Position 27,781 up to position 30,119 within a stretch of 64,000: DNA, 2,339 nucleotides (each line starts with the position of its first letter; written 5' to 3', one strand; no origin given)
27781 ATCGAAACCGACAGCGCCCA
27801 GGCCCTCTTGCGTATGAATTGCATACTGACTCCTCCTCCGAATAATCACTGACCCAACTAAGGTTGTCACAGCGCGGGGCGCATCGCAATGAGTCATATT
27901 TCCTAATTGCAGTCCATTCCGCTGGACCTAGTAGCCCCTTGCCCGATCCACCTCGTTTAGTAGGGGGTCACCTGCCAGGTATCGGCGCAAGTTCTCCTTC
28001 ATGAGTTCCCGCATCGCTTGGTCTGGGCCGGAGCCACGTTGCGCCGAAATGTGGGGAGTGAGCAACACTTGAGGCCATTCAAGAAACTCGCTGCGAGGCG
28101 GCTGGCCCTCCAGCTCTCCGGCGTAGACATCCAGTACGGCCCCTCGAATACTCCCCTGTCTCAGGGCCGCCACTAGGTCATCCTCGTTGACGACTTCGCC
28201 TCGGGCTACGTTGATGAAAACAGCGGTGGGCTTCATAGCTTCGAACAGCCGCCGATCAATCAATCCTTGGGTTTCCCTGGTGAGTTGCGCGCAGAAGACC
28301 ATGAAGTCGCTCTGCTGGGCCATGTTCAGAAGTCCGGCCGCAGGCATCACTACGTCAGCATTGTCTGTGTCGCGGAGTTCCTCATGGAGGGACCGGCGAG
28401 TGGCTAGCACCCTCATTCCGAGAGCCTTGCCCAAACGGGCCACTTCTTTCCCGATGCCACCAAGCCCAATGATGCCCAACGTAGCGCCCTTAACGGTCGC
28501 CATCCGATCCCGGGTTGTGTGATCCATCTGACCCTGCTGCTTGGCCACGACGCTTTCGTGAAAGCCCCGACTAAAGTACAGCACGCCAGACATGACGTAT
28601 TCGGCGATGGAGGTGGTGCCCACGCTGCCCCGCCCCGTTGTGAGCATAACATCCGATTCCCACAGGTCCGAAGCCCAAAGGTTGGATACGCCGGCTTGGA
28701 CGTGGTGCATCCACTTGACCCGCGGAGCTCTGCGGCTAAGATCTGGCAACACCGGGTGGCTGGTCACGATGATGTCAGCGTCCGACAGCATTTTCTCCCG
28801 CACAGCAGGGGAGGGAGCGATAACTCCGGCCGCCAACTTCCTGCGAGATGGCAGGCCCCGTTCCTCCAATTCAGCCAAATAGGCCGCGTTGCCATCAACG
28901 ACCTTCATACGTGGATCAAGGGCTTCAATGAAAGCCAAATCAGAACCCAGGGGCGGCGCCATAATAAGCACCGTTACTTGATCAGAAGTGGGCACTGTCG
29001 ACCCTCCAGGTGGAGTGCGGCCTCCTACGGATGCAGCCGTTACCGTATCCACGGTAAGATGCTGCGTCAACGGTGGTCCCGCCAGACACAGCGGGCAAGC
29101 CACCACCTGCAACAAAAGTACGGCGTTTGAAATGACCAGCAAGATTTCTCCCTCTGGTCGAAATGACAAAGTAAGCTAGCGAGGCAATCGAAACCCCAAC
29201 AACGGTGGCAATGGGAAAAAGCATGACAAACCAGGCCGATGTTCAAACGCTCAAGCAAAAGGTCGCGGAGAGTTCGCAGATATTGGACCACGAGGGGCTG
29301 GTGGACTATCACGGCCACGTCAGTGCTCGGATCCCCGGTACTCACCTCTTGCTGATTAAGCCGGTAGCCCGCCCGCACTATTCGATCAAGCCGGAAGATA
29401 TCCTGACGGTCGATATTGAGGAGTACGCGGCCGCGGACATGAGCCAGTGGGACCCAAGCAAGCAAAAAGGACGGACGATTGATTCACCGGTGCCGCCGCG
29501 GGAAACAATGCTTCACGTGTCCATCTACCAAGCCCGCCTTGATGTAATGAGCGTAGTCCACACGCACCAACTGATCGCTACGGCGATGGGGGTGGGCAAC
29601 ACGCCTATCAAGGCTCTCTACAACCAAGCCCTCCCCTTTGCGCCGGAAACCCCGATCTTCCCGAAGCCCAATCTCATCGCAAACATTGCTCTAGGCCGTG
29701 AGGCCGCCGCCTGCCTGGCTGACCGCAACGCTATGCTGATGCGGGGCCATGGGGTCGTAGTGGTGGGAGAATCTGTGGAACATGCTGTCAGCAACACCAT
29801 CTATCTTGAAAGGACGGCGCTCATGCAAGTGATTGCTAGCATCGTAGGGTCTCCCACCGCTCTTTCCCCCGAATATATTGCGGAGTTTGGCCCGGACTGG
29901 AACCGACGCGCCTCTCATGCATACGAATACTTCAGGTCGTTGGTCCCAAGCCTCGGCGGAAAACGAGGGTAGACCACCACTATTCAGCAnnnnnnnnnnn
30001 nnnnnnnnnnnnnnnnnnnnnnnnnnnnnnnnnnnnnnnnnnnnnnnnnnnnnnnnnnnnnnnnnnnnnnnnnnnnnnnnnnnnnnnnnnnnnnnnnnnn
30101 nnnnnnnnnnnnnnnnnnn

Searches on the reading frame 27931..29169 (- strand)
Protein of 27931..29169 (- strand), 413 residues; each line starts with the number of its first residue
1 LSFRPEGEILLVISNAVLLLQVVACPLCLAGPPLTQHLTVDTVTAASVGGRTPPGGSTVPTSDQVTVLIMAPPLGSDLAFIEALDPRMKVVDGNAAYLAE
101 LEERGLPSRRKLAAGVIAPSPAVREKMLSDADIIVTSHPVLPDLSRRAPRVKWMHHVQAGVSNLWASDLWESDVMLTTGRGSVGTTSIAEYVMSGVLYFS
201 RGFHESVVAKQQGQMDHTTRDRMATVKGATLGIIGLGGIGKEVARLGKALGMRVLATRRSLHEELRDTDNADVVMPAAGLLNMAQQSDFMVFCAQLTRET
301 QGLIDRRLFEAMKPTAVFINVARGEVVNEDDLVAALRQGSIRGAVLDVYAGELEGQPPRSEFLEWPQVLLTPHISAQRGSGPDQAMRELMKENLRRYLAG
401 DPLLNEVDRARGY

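Call 9: search_protein_families(library=pfam, proteins=[window:27931-29169:-], max_evalue=0.0001)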
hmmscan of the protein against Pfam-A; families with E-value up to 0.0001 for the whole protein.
window:27931-29169:- (413 aa): 1 family
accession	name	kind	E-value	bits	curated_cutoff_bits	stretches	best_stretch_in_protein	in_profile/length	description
PF02826.25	2-Hacid_dh_C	-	4.5e-48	163.4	25.1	1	196-375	4-178/178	D-isomer specific 2-hydroxyacid dehydrogenase, NAD binding domain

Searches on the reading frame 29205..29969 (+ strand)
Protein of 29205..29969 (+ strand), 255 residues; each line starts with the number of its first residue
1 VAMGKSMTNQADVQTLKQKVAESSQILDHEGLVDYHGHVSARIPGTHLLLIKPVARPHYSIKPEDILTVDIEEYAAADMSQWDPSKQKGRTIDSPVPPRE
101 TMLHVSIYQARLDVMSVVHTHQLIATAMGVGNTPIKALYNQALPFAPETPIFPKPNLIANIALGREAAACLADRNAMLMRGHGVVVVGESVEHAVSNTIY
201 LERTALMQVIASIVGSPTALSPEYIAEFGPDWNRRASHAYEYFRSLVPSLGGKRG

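Call 54: search_protein_families(library=pfam, proteins=[window:29205-29969:+], max_evalue=0.00001)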
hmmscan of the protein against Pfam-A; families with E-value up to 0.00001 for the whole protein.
window:29205-29969:+ (255 aa): 1 family
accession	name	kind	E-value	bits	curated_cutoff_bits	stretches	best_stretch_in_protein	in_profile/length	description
PF00596.27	Aldolase_II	-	3.8e-34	118.6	22.2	1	18-209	1-183/183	Class II Aldolase and Adducin N-terminal domain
